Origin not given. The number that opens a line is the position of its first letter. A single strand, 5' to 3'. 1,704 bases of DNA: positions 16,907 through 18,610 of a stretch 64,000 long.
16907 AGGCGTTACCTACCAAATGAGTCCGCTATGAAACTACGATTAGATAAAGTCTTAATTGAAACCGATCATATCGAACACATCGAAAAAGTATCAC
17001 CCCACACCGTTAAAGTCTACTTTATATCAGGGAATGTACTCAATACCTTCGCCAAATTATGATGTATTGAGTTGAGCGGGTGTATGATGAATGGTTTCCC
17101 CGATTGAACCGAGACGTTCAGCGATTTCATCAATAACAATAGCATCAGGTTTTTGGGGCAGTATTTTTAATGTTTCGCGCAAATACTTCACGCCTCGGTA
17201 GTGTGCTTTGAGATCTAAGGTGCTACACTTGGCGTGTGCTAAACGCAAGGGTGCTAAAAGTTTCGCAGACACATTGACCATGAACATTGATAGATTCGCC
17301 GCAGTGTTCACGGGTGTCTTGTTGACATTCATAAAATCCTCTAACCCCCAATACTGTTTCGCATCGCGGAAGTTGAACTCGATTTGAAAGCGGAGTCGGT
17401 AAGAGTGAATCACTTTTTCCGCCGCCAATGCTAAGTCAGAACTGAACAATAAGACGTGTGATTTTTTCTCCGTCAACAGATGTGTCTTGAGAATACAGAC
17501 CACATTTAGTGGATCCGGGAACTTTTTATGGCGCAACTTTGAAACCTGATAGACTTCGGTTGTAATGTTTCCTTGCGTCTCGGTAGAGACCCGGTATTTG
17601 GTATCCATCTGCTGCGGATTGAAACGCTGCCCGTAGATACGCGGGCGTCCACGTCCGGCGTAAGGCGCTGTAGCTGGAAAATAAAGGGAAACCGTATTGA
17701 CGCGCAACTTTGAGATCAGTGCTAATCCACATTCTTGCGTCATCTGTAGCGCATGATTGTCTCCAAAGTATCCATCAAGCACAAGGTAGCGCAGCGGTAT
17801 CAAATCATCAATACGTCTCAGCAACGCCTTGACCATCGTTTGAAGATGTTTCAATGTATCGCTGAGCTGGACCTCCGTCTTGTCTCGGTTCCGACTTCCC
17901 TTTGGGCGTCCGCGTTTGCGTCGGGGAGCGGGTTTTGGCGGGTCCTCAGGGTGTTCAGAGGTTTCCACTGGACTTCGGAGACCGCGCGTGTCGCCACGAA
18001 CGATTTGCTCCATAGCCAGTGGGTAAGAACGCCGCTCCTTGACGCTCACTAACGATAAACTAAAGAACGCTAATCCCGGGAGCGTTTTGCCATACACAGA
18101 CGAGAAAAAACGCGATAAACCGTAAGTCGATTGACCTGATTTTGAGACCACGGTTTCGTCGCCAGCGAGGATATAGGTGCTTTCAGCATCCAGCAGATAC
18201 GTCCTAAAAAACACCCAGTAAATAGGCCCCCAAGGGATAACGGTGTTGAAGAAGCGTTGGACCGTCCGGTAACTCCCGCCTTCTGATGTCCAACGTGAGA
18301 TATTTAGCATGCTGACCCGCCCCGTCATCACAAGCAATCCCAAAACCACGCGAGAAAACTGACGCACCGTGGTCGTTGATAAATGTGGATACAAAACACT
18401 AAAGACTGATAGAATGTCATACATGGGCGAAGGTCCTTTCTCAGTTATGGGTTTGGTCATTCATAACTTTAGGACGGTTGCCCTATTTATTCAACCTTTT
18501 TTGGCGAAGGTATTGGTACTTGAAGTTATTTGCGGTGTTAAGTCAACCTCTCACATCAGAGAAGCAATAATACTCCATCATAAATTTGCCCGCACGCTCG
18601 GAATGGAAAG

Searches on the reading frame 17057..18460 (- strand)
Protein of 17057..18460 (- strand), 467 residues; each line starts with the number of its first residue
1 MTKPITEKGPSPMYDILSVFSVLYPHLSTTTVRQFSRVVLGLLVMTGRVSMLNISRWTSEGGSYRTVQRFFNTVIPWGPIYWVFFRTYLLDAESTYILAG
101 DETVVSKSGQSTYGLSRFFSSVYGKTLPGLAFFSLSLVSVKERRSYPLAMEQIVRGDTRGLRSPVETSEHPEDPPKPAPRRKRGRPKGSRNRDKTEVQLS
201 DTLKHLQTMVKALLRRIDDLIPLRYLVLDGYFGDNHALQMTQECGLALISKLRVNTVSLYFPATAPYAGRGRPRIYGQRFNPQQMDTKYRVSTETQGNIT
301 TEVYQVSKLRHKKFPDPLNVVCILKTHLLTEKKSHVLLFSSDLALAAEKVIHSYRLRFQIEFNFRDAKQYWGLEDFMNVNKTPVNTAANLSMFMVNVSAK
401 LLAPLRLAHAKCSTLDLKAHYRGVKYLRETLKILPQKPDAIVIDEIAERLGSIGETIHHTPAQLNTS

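Call 12: search_protein_families(library=pfam, proteins=[window:17057-18460:-], max_evalue=0.001)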
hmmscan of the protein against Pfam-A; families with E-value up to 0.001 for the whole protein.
window:17057-18460:- (467 aa): 2 families
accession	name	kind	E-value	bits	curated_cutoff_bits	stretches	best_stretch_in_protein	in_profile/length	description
PF13546.12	DDE_5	-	4.7e-42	144.9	27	1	23-292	2-252/272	DDE superfamily endonuclease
PF01609.27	DDE_Tnp_1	-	2e-05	24.9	23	1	205-375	60-178/200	Transposase DDE domain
